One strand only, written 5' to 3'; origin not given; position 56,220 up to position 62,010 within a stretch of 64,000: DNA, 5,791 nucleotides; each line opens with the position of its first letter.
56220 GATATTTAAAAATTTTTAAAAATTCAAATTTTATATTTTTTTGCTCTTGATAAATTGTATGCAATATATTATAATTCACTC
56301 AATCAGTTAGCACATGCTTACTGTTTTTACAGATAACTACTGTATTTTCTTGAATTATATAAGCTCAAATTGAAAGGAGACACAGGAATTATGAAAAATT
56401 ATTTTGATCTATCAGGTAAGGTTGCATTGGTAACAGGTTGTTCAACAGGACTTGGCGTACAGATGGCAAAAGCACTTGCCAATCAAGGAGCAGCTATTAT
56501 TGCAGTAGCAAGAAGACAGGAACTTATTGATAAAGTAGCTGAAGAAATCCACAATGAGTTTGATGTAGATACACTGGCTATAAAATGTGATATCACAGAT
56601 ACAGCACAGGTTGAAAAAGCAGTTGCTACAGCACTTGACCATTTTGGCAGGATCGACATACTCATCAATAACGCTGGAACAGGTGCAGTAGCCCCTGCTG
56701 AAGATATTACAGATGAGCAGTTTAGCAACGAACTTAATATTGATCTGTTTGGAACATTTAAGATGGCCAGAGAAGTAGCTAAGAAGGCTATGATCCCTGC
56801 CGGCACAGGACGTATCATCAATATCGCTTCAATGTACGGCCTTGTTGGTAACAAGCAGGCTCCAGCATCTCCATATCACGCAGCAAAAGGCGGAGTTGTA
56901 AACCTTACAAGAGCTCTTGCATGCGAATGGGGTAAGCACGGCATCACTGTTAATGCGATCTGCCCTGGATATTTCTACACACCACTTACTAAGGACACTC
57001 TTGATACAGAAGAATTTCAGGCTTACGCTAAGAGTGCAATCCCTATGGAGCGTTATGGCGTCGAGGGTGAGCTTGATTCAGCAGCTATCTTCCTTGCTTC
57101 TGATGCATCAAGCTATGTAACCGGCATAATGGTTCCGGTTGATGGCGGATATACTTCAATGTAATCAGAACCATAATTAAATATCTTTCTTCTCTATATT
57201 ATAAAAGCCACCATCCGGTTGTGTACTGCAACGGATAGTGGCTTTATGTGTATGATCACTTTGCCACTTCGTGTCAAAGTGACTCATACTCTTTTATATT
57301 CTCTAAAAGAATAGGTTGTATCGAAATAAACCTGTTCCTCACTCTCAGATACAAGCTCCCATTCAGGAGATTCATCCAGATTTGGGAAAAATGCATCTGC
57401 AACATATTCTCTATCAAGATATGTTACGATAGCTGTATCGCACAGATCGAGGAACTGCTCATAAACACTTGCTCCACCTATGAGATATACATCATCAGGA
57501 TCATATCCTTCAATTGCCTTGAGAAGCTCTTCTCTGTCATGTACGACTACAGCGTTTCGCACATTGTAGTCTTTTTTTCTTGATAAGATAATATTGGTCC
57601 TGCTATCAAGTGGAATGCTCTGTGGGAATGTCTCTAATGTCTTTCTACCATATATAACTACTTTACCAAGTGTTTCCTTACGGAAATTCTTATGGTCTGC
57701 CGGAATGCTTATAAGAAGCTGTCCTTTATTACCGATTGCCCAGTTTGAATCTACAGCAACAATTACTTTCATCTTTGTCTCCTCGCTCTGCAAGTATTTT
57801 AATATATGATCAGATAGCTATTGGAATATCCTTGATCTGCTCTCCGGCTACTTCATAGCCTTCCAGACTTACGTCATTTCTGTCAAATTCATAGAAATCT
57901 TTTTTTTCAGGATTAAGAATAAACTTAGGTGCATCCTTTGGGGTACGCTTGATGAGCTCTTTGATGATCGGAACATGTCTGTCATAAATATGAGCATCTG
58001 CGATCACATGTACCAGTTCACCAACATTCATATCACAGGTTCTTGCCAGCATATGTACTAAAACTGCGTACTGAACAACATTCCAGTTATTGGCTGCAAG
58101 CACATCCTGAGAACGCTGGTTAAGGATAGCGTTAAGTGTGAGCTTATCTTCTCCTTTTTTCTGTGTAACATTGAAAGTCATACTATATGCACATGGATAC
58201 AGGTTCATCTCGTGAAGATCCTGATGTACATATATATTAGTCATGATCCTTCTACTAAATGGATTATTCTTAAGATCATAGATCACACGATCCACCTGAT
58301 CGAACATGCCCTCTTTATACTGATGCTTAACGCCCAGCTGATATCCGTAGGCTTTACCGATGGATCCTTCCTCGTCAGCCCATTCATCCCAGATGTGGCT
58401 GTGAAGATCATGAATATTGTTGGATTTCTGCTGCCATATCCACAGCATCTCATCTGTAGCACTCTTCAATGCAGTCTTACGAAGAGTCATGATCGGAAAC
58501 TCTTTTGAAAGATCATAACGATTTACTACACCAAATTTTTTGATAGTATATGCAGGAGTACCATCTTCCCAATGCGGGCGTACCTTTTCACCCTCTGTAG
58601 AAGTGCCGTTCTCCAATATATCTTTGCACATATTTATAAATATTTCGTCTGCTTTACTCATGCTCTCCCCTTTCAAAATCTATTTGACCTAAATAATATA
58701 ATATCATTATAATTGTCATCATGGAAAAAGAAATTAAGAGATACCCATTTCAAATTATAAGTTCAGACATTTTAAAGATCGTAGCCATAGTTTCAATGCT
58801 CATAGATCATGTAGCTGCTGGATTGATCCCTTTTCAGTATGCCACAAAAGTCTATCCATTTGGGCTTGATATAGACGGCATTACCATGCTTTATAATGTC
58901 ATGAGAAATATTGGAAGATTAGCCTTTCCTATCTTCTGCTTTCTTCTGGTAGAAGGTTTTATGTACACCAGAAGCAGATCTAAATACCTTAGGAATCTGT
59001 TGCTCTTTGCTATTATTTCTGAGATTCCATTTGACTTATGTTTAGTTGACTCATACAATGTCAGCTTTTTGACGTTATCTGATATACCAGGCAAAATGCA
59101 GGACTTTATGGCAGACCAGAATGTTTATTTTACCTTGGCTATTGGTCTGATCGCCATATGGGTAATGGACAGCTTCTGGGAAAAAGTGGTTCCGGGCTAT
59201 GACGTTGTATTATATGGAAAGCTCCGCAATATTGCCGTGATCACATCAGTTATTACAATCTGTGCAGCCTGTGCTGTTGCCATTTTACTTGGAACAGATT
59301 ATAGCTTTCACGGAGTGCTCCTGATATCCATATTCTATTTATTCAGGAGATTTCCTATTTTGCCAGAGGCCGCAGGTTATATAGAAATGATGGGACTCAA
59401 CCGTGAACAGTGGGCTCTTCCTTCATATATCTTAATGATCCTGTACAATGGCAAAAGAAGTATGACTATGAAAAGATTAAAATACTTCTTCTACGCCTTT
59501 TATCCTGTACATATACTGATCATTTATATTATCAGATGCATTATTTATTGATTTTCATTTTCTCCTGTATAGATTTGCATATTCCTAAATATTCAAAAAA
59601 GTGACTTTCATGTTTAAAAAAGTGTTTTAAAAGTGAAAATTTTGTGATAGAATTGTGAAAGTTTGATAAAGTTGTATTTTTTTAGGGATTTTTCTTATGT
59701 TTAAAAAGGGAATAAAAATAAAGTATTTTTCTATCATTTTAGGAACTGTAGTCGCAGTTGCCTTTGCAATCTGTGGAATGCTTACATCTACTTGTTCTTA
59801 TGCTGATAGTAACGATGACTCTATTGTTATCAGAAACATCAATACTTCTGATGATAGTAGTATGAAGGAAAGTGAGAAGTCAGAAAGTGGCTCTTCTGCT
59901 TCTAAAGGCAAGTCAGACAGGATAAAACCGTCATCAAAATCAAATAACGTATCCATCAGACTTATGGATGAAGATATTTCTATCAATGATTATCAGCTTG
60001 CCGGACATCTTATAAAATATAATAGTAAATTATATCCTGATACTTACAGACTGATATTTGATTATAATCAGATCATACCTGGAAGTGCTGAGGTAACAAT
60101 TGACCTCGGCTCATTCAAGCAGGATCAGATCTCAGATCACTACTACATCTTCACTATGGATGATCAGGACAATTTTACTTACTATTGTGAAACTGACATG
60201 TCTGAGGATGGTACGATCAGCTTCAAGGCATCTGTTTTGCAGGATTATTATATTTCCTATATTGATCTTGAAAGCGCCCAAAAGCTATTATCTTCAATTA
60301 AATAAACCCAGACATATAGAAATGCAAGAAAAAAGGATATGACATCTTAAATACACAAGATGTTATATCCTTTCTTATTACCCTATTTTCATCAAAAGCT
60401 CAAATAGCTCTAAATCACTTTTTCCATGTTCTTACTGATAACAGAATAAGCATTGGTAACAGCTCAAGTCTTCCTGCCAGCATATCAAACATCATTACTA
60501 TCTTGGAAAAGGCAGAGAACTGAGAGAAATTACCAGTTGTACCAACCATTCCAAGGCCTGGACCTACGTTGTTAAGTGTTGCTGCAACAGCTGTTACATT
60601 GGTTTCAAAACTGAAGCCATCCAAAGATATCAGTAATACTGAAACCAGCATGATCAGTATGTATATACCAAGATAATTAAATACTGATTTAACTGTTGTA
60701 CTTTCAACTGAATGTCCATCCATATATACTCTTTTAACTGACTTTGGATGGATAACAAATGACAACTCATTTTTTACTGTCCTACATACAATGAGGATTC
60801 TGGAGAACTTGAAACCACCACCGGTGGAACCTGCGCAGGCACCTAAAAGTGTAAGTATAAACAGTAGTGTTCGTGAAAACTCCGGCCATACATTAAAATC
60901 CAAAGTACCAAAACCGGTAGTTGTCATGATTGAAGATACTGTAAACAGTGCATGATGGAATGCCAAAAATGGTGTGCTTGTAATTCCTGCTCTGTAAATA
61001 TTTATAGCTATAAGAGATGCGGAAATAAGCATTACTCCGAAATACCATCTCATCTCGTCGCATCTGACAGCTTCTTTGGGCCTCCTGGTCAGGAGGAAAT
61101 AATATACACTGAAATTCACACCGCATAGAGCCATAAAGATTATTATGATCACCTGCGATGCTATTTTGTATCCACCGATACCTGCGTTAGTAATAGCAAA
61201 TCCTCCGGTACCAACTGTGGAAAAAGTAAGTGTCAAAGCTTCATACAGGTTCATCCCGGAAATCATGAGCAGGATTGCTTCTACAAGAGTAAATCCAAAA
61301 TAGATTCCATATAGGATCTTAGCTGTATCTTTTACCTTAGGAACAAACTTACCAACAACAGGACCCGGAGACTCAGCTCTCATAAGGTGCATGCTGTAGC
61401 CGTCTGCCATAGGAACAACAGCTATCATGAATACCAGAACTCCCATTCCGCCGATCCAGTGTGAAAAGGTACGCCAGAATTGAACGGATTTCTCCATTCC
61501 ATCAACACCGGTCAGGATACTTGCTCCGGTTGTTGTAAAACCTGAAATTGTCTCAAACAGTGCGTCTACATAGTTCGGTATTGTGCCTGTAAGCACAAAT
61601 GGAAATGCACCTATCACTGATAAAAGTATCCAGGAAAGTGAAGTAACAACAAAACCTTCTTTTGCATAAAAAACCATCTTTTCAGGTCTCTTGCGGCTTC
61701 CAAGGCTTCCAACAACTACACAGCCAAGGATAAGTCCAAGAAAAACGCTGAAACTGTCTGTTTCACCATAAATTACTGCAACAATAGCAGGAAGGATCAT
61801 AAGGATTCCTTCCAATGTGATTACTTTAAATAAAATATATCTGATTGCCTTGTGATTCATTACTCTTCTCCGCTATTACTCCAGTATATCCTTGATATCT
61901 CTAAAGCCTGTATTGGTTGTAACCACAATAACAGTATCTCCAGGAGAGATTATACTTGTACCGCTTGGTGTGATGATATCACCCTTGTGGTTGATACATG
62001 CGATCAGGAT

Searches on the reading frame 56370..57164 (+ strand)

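Call 10: search_protein_families(library=pfam, proteins=[window:56370-57164:+], max_evalue=0.001)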
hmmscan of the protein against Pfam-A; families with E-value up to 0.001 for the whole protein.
window:56370-57164:+ (264 aa): 7 families
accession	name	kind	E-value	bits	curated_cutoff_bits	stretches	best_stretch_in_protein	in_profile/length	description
PF13561.12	adh_short_C2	-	4.9e-63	213.3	27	1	26-262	6-236/236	Enoyl-(Acyl carrier protein) reductase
PF00106.31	adh_short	-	2.1e-59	200.7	26.6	1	17-213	1-193/195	short chain dehydrogenase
PF08659.16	KR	-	2.2e-14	54.2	22.6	1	19-172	3-152/180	KR domain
PF23441.1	SDR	-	2.5e-07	30.8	27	1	16-260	7-254/258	SDR-like rossmann domain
PF01370.27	Epimerase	-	4.6e-07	29.9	20.9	1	19-194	1-167/240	NAD dependent epimerase/dehydratase family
PF16363.11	GDP_Man_Dehyd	-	5.8e-05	23.1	27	1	20-190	1-174/332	GDP-mannose 4,6 dehydratase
PF04321.23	RmlD_sub_bind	-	0.00052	19.6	27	1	20-137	4-90/287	RmlD substrate binding domain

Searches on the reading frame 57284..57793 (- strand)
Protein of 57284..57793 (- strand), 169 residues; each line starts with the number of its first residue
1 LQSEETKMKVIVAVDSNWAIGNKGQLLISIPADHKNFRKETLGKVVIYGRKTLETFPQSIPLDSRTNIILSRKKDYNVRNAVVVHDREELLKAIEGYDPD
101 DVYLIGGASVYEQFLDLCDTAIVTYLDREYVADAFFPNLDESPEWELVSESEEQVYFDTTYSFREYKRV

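Call 10: search_protein_families(library=pfam, proteins=[window:57284-57793:-], max_evalue=0.001)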
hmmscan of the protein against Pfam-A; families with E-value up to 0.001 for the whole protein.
window:57284-57793:- (169 aa): 1 family
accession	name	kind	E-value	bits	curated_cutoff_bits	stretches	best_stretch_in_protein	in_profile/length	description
PF00186.24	DHFR_1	-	4e-41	140.8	25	1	8-168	2-159/159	Dihydrofolate reductase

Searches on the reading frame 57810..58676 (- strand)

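Call 10: search_protein_families(library=pfam, proteins=[window:57810-58676:-], max_evalue=0.001)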
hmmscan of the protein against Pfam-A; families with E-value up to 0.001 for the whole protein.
window:57810-58676:- (288 aa): 1 family
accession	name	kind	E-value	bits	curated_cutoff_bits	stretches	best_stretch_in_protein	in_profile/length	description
PF00303.24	Thymidylat_synt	-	1.2e-87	293.9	24.3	1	12-278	2-258/266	Thymidylate synthase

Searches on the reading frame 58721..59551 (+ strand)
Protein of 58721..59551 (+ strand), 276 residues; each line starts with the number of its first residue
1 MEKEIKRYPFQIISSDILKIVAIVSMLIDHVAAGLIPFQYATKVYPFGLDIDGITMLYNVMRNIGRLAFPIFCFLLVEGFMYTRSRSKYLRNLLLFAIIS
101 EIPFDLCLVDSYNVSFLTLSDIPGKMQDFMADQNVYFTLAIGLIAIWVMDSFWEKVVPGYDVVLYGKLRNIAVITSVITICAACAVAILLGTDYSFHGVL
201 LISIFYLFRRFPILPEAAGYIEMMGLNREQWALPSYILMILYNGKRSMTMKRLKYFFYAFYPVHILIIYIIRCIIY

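Call 10: search_protein_families(library=pfam, proteins=[window:58721-59551:+], max_evalue=0.001)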
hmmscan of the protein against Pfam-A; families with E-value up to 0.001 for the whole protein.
window:58721-59551:+ (276 aa): 1 family
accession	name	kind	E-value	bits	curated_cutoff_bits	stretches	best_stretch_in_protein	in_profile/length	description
PF05857.17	TraX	-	1.5e-39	136.6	25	1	14-272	1-217/217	TraX protein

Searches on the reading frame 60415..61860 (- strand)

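Call 11: search_protein_families(library=pfam, proteins=[window:60415-61860:-], max_evalue=0.001)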
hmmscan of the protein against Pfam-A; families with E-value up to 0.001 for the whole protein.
window:60415-61860:- (481 aa): 1 family
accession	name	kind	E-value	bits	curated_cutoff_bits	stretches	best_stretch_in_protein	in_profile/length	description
PF02386.22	TrkH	-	2.5e-58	198.2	27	1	38-476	4-492/502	Cation transport protein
